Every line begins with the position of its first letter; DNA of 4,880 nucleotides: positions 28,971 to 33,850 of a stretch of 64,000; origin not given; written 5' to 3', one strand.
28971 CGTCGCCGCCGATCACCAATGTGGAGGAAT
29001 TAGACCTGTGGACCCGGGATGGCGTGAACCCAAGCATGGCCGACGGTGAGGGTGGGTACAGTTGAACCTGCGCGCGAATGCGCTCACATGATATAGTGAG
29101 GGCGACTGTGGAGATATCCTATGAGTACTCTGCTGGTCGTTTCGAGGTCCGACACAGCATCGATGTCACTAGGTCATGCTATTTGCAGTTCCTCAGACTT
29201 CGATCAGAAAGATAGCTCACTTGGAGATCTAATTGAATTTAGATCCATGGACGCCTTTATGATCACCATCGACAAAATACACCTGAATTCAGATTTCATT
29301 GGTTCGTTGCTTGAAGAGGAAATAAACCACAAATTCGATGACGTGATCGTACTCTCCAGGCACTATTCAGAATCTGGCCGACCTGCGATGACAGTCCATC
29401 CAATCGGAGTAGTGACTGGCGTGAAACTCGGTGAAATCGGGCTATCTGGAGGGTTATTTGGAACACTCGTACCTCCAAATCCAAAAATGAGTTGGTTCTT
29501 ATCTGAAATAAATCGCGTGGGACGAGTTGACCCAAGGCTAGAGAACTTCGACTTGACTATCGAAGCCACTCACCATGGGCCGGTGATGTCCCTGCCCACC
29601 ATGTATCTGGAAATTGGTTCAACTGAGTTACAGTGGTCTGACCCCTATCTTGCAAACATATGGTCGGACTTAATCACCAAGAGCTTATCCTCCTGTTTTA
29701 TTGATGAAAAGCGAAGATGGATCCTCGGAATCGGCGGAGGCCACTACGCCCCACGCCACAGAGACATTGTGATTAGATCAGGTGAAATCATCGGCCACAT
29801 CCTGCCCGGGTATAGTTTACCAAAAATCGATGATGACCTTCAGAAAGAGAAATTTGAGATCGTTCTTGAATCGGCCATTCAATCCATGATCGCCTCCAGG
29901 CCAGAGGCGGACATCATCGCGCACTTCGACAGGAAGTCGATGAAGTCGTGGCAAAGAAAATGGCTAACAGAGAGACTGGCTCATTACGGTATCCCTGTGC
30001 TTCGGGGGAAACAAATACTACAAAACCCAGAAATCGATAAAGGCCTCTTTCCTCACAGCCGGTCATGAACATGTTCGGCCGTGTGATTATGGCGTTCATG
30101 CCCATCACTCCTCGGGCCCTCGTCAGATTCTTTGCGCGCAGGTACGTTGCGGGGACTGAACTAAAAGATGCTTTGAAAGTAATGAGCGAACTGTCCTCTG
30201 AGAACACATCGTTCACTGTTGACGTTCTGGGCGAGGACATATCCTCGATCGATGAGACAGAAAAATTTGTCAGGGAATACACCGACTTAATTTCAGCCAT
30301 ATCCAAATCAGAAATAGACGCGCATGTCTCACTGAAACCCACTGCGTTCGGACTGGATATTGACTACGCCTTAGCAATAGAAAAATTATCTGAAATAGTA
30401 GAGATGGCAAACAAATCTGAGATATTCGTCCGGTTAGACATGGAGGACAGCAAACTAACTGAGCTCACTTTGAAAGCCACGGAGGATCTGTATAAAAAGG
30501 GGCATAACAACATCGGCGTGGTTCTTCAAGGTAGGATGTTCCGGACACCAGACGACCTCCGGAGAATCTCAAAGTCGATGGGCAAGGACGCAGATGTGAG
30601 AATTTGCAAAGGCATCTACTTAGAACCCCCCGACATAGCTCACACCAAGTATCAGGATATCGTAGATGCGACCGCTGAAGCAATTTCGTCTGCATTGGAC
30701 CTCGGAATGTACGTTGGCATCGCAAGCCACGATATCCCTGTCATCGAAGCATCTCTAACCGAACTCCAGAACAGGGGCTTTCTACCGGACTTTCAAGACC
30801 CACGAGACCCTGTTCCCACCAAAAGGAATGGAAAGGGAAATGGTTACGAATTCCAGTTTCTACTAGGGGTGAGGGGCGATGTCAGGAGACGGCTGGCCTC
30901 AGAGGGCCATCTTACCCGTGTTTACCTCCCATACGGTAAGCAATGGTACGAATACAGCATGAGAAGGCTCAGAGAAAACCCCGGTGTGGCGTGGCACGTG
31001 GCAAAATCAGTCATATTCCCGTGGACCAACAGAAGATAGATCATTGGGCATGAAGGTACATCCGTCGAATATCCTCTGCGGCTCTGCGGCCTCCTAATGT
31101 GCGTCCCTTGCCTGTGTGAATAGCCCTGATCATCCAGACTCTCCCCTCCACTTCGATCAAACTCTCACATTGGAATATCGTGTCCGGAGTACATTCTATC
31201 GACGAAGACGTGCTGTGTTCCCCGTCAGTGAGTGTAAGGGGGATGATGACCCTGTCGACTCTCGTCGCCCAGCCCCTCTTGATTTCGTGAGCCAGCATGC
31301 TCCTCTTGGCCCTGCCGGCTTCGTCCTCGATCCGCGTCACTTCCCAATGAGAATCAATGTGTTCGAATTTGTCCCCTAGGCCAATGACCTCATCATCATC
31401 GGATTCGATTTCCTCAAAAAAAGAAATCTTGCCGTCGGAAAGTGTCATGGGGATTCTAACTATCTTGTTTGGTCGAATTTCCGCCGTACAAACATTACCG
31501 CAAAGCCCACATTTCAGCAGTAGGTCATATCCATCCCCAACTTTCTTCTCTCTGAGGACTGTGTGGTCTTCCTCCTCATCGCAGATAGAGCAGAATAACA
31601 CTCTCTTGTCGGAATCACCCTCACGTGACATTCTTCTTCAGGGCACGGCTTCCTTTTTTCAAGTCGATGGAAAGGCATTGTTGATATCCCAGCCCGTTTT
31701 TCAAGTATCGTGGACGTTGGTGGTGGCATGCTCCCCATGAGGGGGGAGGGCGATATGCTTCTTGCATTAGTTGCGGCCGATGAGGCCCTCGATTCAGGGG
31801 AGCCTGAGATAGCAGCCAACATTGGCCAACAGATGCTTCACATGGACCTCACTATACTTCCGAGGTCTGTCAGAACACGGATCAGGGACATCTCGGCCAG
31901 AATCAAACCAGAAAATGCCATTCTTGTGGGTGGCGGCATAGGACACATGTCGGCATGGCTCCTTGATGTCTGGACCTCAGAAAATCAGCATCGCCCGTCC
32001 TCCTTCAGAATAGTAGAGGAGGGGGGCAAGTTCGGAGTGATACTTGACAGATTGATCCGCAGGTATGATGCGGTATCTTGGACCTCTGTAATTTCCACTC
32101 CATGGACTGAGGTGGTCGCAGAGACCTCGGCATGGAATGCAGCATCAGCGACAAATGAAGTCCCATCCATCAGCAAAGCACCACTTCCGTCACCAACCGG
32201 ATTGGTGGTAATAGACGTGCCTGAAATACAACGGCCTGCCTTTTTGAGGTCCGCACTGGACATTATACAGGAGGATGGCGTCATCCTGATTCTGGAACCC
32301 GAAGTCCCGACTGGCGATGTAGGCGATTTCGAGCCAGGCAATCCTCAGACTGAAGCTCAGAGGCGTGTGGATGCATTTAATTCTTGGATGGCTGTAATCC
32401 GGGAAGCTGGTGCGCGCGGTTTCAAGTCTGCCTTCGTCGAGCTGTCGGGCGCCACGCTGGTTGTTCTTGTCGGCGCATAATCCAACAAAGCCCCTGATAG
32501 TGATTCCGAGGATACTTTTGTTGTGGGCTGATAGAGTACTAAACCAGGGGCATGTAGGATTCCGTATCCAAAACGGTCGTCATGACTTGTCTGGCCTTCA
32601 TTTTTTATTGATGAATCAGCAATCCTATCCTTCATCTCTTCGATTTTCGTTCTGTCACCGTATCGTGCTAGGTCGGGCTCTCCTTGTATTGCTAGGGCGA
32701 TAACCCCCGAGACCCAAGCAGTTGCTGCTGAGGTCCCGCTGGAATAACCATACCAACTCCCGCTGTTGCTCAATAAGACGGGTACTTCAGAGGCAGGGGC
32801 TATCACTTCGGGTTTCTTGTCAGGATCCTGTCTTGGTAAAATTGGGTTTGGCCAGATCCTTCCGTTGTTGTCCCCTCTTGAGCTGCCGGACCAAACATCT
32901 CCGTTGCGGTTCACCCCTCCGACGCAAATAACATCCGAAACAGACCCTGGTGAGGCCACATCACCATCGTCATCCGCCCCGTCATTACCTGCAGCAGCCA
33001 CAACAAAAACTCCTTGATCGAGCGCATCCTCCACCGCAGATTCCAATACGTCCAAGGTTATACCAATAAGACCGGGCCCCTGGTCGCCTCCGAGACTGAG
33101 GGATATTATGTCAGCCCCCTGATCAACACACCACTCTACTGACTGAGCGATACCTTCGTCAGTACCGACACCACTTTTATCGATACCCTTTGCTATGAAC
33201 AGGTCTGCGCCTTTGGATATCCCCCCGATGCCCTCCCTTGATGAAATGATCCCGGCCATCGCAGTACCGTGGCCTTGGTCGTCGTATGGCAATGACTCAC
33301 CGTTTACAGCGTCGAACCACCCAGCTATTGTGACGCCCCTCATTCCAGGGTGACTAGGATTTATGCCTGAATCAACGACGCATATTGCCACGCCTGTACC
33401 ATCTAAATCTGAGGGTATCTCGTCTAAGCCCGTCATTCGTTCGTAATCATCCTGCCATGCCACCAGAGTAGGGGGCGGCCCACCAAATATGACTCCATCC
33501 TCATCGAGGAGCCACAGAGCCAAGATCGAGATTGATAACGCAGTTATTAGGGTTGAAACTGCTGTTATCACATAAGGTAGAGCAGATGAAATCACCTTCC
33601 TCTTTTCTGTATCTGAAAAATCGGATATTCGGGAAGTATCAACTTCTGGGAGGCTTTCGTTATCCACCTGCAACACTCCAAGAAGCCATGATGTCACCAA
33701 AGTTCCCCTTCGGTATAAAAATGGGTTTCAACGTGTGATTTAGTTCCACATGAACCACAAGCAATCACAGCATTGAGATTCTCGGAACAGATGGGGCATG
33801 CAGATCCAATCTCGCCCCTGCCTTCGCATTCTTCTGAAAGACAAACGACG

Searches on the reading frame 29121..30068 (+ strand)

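Call 37: search_protein_families(library=pfam, proteins=[window:29121-30068:+], max_evalue=0.001)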
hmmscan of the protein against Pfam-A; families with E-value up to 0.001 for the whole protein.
window:29121-30068:+ (315 aa): 1 family
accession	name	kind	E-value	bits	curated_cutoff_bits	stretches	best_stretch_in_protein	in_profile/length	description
PF04414.18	tRNA_deacylase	-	9.3e-48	162.9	33.6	1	70-293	3-204/205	D-aminoacyl-tRNA deacylase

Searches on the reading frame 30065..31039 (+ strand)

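Call 37: search_protein_families(library=pfam, proteins=[window:30065-31039:+], max_evalue=0.001)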
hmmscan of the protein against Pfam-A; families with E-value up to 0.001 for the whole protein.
window:30065-31039:+ (324 aa): 1 family
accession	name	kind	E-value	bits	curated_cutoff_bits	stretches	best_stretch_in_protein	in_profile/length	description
PF01619.24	Pro_dh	-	9.2e-24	84.9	27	1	36-308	1-272/278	Proline dehydrogenase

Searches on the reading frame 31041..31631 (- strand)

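Call 37: search_protein_families(library=pfam, proteins=[window:31041-31631:-], max_evalue=0.001)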
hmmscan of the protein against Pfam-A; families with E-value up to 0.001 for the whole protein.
window:31041-31631:- (196 aa): 1 family
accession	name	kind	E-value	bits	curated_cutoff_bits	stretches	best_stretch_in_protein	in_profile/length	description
PF19769.4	CPxCG_zf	-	5.4e-33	114.7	27.2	1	14-192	1-181/183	CPxCG-related zinc finger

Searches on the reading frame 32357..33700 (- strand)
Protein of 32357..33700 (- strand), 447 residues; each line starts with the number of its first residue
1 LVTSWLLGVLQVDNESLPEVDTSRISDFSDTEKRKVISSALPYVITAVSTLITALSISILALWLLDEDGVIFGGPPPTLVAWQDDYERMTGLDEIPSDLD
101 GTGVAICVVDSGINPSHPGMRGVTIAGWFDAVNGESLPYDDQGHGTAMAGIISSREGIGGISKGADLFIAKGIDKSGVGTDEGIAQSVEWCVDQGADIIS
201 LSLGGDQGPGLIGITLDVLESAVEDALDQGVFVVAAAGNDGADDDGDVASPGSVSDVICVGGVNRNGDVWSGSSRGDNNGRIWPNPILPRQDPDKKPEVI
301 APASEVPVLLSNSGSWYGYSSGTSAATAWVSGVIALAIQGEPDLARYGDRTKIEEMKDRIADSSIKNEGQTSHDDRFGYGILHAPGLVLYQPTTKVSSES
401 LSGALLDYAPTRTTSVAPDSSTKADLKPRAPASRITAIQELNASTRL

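Call 37: search_protein_families(library=pfam, proteins=[window:32357-33700:-], max_evalue=0.001)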
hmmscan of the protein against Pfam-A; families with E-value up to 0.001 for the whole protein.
window:32357-33700:- (447 aa): 1 family
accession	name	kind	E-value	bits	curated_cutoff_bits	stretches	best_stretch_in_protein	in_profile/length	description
PF00082.27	Peptidase_S8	-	5e-46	157.7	21.8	1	101-380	1-288/288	Subtilase family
